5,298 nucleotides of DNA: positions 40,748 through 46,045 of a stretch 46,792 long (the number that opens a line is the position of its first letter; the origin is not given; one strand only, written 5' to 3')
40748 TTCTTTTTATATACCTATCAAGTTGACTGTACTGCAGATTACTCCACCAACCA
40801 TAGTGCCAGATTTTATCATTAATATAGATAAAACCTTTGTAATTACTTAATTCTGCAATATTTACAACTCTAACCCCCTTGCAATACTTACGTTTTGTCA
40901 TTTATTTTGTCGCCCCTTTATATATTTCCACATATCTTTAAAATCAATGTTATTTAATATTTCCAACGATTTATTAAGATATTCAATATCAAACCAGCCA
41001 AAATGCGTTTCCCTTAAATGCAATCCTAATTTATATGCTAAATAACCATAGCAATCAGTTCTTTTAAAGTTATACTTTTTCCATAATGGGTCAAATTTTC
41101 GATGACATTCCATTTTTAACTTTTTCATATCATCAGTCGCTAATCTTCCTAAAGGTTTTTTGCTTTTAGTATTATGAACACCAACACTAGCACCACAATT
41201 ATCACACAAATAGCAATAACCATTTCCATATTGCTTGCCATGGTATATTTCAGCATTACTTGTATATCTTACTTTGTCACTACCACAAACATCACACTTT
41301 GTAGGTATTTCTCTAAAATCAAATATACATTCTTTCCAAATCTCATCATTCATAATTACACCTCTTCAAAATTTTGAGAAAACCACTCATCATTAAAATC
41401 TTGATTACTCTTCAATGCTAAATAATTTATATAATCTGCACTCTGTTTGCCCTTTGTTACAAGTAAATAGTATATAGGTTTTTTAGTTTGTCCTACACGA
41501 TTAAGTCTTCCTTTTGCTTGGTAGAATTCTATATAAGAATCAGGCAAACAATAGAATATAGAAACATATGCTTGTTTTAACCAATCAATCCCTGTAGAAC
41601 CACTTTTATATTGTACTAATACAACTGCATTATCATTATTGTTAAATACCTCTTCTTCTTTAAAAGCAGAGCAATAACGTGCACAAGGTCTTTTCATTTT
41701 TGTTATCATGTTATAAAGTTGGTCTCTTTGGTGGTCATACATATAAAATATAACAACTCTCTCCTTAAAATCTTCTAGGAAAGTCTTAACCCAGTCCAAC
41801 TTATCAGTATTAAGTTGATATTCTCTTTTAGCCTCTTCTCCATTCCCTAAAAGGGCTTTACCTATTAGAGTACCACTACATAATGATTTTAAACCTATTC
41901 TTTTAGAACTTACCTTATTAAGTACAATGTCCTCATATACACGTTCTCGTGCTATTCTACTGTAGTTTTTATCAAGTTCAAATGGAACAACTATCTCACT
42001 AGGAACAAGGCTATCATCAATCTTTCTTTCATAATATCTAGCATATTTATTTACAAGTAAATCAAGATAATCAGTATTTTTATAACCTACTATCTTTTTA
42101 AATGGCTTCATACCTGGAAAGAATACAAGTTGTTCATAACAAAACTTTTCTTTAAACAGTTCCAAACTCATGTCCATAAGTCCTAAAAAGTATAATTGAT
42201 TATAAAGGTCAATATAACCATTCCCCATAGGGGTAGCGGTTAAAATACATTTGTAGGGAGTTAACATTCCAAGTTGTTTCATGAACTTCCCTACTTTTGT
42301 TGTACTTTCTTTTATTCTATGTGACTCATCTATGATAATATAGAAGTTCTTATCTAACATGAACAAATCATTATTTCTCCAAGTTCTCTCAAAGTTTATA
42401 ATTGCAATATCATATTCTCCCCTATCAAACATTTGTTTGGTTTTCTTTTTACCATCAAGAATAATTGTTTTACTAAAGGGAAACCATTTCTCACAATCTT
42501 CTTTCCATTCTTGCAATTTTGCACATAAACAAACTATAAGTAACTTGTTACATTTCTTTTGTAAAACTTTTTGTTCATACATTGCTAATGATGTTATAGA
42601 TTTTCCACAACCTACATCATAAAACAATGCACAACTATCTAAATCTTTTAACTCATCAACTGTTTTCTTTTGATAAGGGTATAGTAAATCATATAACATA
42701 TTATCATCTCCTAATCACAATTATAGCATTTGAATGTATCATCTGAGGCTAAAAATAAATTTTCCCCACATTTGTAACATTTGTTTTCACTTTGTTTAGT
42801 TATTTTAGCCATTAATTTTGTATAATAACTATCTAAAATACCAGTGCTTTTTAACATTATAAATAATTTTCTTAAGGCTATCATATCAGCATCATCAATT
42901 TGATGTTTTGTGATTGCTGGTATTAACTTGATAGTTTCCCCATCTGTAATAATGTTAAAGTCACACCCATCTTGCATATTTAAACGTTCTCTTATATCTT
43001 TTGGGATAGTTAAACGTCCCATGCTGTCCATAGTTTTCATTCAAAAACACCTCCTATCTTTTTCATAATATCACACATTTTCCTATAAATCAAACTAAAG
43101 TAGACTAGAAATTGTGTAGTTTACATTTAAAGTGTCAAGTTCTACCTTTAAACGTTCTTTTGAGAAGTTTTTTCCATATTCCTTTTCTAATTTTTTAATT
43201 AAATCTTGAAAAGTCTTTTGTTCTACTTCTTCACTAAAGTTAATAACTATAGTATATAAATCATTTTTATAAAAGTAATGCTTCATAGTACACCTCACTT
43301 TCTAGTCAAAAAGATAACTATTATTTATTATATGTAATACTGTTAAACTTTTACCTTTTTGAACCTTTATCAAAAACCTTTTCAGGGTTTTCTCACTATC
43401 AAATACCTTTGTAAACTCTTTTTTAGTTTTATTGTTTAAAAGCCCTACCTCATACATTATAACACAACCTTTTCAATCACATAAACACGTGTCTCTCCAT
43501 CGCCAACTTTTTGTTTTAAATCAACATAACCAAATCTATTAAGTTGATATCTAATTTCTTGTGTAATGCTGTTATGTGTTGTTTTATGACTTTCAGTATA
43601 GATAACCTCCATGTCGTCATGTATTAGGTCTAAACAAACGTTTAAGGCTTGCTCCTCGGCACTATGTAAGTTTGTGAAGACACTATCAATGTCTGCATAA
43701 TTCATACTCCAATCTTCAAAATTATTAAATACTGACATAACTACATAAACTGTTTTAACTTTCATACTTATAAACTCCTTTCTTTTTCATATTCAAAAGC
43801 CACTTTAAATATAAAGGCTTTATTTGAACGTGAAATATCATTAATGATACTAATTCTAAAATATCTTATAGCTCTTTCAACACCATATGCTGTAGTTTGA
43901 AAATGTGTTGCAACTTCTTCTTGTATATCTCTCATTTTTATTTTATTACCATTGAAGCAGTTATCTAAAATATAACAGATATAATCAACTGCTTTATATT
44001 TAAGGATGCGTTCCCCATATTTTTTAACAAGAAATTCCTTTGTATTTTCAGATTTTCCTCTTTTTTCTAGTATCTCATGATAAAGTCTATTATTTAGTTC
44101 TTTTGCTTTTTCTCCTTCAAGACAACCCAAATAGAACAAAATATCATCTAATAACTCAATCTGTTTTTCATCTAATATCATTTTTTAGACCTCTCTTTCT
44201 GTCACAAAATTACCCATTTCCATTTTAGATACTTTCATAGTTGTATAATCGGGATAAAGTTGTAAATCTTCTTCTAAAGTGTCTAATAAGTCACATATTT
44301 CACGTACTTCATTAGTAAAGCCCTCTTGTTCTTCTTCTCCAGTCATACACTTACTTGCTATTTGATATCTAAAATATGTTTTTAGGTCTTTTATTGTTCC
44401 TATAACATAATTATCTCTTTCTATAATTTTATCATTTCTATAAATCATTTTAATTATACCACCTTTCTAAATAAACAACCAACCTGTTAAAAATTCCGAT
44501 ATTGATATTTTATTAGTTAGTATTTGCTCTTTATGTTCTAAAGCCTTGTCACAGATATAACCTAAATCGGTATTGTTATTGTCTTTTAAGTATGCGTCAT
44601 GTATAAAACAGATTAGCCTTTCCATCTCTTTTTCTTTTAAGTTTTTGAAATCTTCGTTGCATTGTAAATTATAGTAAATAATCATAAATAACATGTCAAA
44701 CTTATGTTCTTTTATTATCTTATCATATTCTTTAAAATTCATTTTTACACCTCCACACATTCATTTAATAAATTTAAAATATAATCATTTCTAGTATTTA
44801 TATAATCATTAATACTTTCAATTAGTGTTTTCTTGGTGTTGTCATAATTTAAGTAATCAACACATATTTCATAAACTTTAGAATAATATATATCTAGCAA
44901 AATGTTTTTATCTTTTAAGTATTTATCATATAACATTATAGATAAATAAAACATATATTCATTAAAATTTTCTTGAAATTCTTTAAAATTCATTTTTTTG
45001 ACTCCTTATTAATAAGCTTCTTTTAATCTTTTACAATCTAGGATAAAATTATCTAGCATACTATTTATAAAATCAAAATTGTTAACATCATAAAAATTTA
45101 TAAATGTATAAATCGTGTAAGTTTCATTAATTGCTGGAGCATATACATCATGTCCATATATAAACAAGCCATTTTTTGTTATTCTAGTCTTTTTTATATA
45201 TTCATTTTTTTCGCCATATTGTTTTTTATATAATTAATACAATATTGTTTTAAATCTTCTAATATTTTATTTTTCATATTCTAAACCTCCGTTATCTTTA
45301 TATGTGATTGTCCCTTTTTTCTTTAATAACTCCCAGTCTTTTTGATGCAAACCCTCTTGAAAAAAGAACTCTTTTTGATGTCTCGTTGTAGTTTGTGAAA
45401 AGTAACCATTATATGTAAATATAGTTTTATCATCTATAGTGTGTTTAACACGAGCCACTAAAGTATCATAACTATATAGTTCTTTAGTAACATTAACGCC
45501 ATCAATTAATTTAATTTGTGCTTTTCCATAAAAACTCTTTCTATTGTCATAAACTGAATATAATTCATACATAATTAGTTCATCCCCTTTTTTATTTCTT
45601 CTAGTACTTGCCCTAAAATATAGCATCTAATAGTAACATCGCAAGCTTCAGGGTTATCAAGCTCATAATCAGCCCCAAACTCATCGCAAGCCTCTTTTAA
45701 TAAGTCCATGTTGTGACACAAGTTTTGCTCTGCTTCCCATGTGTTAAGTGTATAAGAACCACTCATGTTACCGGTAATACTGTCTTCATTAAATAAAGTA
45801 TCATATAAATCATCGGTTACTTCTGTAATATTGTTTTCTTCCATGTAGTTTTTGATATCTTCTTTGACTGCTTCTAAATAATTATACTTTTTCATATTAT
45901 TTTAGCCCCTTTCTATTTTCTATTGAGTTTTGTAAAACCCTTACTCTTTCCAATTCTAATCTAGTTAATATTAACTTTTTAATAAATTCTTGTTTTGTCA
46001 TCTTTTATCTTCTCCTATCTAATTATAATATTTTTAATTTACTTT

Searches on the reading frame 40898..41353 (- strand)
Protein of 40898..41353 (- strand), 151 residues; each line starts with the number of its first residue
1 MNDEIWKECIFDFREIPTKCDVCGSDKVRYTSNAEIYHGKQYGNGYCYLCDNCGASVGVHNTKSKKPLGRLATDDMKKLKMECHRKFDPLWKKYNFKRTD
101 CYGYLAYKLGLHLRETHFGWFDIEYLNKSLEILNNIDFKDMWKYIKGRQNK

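Call 100: search_protein_families(library=pfam, proteins=[window:40898-41353:-], max_evalue=0.01)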
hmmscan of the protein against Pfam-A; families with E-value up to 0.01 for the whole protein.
window:40898-41353:- (151 aa): 1 family
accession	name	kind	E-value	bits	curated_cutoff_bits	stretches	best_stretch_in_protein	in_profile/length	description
PF11672.13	DUF3268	-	1.4e-33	116.3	28.4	1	17-134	2-119/121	zinc-finger-containing domain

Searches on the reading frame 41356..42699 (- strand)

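Call 100: search_protein_families(library=pfam, proteins=[window:41356-42699:-], max_evalue=0.01)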
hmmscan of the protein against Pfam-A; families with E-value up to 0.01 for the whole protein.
window:41356-42699:- (447 aa): 5 families
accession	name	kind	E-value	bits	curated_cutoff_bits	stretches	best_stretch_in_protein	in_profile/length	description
PF00176.29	SNF2-rel_dom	-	4.9e-21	75.5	24.9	1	21-186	18-193/290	SNF2-related domain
PF04851.21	ResIII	-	7e-12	46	22.5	1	6-157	4-162/164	Type III restriction enzyme, res subunit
PF00270.35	DEAD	-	7.6e-09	36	26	1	7-157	1-160/167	DEAD/DEAH box helicase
PF00271.37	Helicase_C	-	3.3e-05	24.5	23.5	1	300-403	2-110/110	Helicase conserved C-terminal domain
PF18766.7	SWI2_SNF2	-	0.0027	17.8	26.7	1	25-157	23-155/221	SWI2/SNF2 ATPase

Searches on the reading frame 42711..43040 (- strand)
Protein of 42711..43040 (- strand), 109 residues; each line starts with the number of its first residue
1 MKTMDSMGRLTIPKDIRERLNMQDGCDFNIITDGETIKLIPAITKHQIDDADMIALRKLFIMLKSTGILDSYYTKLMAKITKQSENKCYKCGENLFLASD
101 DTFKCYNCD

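Call 100: search_protein_families(library=pfam, proteins=[window:42711-43040:-], max_evalue=0.01)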
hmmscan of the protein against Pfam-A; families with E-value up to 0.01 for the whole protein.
window:42711-43040:- (109 aa): 1 family
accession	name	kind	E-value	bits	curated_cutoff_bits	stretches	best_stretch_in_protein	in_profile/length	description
PF04014.23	MazE_antitoxin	-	3.9e-05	23.9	24.7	1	5-41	5-42/48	Antidote-toxin recognition MazE, bacterial antitoxin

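Call 107: search_protein_families(library=pfam, proteins=[window:42711-43037:-], max_evalue=0.01)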
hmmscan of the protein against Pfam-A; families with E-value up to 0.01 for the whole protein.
window:42711-43037:- (108 aa): 1 family
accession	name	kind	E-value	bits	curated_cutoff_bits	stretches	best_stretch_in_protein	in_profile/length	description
PF04014.23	MazE_antitoxin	-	4.6e-05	23.7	24.7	1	4-40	5-42/48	Antidote-toxin recognition MazE, bacterial antitoxin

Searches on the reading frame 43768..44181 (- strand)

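Call 100: search_protein_families(library=pfam, proteins=[window:43768-44181:-], max_evalue=0.01)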
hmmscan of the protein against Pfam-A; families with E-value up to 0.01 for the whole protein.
window:43768-44181:- (137 aa): 1 family
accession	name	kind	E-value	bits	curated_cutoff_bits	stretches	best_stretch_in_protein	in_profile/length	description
PF08769.17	Spo0A_C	-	0.00029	21.2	25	1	61-114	13-69/104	Sporulation initiation factor Spo0A C terminal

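Call 107: search_protein_families(library=pfam, proteins=[window:43768-44178:-], max_evalue=0.01)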
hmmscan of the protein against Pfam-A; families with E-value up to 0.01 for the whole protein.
window:43768-44178:- (136 aa): 1 family
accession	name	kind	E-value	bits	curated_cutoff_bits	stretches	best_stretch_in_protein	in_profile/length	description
PF08769.17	Spo0A_C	-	0.00028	21.3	25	1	60-113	13-69/104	Sporulation initiation factor Spo0A C terminal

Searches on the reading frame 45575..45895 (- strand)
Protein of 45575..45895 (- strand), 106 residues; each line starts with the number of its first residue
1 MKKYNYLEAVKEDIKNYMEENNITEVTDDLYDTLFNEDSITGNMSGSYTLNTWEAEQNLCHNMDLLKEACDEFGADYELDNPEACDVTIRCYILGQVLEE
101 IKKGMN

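Call 101: search_protein_families(library=pfam, proteins=[window:45575-45895:-], max_evalue=0.01)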
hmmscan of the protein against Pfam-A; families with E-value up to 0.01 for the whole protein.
window:45575-45895:- (106 aa): 1 family
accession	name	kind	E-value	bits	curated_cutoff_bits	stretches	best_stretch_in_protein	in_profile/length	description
PF24091.1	DUF7376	-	0.0034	17.6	27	1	7-67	113-172/219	Family of unknown function (DUF7376)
